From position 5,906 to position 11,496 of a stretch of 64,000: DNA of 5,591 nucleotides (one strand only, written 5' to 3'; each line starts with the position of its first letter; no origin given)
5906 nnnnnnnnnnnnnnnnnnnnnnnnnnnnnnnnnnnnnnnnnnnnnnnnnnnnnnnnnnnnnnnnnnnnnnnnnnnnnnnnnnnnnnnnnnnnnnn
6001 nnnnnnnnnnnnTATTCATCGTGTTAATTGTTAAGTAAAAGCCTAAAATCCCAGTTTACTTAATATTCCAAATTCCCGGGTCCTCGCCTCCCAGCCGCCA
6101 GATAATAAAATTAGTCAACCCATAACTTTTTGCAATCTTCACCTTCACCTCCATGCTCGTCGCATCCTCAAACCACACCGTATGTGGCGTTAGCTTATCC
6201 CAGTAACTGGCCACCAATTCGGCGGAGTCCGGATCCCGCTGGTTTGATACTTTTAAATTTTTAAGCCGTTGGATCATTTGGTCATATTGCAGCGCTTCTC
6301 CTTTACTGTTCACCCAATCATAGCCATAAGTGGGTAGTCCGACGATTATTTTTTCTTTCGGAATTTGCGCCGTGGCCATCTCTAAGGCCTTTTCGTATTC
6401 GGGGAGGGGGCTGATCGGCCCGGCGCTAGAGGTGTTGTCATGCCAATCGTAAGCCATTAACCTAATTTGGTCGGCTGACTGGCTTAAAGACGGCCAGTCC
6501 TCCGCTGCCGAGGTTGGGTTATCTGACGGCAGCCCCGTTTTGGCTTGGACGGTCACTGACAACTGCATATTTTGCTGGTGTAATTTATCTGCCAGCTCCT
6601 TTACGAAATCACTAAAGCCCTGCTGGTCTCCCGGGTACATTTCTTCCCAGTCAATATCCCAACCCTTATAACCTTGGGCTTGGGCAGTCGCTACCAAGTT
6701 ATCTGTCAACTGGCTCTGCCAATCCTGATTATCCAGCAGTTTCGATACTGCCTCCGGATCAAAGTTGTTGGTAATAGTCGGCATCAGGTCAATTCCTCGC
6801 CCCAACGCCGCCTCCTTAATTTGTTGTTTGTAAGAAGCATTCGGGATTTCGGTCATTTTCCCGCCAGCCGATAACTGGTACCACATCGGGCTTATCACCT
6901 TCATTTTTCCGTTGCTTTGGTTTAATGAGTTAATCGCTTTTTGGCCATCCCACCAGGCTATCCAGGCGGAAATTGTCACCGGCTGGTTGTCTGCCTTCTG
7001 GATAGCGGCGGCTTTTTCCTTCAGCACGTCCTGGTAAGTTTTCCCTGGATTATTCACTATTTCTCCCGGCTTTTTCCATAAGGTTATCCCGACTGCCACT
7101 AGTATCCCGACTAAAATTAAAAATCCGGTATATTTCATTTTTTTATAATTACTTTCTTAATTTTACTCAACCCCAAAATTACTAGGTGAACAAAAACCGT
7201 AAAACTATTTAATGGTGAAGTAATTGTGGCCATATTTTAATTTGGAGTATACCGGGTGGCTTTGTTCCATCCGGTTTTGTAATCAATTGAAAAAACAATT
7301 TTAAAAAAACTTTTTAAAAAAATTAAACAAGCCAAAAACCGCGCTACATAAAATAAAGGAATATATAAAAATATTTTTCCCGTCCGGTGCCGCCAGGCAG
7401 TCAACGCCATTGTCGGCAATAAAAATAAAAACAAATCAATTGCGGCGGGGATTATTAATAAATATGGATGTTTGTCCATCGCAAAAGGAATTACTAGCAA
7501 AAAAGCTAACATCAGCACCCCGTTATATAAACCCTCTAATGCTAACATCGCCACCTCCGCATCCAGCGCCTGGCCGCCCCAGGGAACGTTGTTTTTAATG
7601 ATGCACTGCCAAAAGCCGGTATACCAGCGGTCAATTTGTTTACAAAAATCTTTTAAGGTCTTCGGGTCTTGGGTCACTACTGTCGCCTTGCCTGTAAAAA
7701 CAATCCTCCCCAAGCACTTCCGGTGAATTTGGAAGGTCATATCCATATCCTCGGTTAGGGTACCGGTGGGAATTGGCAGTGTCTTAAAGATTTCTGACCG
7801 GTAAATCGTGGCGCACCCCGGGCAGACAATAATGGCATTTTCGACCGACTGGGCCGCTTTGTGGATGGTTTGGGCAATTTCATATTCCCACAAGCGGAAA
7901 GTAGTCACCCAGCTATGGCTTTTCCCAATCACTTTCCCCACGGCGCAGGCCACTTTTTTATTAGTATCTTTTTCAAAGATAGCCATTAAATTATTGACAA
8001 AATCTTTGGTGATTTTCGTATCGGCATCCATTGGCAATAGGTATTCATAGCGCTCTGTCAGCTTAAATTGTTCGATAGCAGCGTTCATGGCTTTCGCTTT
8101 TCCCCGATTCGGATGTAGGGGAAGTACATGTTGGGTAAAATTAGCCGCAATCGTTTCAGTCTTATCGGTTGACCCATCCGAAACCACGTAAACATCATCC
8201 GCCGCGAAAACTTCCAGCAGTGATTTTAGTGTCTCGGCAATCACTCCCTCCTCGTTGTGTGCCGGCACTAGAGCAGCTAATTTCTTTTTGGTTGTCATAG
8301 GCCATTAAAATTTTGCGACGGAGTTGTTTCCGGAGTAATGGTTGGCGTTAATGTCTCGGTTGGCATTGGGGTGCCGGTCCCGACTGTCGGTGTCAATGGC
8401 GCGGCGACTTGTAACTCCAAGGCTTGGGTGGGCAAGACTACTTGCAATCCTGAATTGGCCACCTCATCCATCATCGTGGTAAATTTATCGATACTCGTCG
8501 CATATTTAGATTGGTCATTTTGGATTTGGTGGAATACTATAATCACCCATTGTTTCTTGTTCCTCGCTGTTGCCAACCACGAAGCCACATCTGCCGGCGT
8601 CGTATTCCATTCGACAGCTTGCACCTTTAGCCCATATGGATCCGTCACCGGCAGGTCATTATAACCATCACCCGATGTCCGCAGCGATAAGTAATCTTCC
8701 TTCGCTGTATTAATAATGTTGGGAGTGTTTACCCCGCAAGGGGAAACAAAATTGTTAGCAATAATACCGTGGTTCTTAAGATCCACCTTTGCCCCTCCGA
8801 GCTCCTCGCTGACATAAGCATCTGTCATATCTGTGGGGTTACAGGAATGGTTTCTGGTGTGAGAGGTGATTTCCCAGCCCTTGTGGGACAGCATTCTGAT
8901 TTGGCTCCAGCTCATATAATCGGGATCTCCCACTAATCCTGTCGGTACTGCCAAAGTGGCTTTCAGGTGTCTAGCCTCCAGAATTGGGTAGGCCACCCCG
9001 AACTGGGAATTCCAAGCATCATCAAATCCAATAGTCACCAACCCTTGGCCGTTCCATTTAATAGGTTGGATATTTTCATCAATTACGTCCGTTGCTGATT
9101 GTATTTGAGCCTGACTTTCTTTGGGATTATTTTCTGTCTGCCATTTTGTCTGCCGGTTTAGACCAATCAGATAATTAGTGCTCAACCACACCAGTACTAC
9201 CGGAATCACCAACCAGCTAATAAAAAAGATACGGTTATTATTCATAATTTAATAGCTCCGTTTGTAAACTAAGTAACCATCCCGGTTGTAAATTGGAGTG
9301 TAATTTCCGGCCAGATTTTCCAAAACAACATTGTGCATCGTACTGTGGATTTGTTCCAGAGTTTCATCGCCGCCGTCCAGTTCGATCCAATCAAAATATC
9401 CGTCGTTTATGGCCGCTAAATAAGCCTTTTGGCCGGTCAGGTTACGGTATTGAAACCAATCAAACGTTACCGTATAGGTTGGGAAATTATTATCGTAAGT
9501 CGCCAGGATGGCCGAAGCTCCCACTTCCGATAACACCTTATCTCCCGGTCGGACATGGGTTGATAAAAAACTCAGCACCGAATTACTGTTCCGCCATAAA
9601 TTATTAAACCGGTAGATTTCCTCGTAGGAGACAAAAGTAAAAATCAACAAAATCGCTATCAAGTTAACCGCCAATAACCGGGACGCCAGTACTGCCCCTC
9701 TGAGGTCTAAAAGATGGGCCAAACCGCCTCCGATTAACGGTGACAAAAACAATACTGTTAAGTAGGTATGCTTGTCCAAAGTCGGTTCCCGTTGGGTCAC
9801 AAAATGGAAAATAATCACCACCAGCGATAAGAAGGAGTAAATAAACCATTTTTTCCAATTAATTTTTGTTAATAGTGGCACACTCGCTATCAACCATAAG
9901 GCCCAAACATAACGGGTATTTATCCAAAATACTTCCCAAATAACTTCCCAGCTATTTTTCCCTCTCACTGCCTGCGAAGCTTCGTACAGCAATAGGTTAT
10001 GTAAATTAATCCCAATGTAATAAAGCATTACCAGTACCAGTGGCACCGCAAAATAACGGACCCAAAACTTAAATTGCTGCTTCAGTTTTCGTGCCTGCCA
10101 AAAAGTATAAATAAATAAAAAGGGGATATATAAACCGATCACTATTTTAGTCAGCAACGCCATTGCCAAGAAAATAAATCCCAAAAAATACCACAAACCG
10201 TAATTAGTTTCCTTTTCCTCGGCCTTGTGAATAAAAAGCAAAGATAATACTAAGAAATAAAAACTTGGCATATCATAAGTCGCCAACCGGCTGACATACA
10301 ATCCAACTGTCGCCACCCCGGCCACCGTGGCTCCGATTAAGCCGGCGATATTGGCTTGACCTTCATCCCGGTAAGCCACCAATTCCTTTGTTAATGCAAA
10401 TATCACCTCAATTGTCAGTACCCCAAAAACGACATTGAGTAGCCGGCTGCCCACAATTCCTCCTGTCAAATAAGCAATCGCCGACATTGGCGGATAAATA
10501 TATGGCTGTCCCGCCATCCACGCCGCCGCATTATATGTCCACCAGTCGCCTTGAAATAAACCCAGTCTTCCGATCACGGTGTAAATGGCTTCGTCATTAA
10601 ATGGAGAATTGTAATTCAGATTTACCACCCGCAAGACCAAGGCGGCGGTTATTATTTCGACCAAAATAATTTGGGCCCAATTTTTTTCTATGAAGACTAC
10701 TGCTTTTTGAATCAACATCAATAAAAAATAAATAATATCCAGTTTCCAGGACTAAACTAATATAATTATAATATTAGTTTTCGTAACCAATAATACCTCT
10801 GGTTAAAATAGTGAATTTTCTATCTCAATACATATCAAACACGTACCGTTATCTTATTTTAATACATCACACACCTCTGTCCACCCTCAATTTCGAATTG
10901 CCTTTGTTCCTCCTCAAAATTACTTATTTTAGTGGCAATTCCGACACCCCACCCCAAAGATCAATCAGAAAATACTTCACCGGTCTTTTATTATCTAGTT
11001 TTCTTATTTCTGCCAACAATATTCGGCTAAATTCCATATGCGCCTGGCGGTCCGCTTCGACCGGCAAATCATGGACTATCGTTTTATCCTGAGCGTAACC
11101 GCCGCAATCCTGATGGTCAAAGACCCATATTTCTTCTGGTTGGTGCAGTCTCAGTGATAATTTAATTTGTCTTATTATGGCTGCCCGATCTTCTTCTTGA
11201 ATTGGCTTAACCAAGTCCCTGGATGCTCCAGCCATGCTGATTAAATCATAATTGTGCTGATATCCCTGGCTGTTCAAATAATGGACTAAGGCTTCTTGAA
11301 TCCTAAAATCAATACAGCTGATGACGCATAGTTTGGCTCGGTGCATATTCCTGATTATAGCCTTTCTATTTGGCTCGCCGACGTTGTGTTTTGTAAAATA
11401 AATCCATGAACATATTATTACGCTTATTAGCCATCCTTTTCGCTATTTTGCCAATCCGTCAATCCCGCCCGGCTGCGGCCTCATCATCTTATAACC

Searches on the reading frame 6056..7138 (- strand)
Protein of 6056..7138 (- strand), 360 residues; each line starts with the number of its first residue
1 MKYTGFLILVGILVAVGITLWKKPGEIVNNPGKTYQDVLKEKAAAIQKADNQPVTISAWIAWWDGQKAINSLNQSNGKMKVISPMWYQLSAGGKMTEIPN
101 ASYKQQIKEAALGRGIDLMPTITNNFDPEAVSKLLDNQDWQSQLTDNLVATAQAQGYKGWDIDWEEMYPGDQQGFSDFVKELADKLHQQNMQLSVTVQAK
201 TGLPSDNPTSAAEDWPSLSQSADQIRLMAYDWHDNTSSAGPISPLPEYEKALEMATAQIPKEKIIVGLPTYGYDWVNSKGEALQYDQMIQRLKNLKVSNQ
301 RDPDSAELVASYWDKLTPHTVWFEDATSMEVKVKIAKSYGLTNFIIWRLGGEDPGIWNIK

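Call 57: search_protein_families(library=pfam, proteins=[window:6056-7138:-], max_evalue=0.001)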
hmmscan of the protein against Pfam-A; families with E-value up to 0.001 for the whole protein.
window:6056-7138:- (360 aa): 2 families
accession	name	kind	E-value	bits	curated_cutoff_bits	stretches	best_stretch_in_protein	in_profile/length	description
PF00704.34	Glyco_hydro_18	-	2.5e-30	106.7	29.6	1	107-350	57-315/317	Glycosyl hydrolases family 18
PF03644.19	Glyco_hydro_85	-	2.2e-05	24.6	22.2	1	110-273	46-207/302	Glycosyl hydrolase family 85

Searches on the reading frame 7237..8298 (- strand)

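Call 57: search_protein_families(library=pfam, proteins=[window:7237-8298:-], max_evalue=0.001)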
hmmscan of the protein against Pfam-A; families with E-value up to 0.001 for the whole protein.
window:7237-8298:- (353 aa): 5 families
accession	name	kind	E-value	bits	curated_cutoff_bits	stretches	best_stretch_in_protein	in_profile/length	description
PF00535.33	Glycos_transf_2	-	1.1e-22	81.1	23.3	1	10-173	3-166/168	Glycosyl transferase family 2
PF13641.12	Glyco_tranf_2_3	-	2.4e-18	67.4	27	1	7-228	3-230/230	Glycosyltransferase like family 2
PF03142.21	Chitin_synth_2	-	4.5e-15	55.7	27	1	81-169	199-287/527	Chitin synthase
PF13632.12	Glyco_trans_2_3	-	4e-11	43.6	27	1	88-285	3-183/198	Glycosyl transferase family group 2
PF13704.12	Glyco_tranf_2_4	-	2.7e-05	25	27.5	1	14-94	1-82/98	Glycosyl transferase family 2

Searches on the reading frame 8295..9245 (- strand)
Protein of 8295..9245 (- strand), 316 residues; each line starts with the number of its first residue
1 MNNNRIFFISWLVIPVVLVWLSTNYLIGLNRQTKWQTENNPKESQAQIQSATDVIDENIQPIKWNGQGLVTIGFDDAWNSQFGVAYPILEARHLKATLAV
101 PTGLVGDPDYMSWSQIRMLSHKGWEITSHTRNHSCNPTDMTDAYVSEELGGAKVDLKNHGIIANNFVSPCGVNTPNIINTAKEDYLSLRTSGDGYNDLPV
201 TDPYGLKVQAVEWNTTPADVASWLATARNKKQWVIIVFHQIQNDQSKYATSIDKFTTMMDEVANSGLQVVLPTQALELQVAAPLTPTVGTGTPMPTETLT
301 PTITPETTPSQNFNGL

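Call 57: search_protein_families(library=pfam, proteins=[window:8295-9245:-], max_evalue=0.001)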
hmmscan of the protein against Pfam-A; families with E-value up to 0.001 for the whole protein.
window:8295-9245:- (316 aa): 1 family
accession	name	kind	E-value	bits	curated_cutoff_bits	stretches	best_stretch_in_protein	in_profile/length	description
PF01522.26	Polysacc_deac_1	-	4.5e-11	43.2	23.1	1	67-182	6-117/124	Polysaccharide deacetylase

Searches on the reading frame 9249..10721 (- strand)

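Call 14: search_protein_families(library=pfam, proteins=[window:9249-10721:-], max_evalue=0.001)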
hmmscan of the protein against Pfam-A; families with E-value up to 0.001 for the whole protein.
window:9249-10721:- (490 aa): 2 families
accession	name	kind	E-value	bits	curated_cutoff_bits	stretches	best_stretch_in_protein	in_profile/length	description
PF13231.12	PMT_2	-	3.4e-10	40.8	26.1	1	89-235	21-160/160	Dolichyl-phosphate-mannose-protein mannosyltransferase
PF02366.24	PMT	-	3.8e-07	30.4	22.7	1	63-238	53-236/245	Dolichyl-phosphate-mannose-protein mannosyltransferase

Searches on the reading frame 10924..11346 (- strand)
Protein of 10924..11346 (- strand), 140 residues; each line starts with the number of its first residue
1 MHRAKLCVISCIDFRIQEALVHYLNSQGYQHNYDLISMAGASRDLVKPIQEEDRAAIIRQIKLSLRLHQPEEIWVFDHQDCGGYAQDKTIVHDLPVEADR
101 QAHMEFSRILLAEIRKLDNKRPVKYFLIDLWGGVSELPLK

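Call 14: search_protein_families(library=pfam, proteins=[window:10924-11346:-], max_evalue=0.001)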
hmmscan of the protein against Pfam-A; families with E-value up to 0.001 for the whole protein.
window:10924-11346:- (140 aa): 1 family
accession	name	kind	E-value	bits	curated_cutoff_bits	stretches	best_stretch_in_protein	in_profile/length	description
PF20393.3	Pro_CA_2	-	5.7e-16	59.3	30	1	2-89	2-88/125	Putative carbonic anhydrase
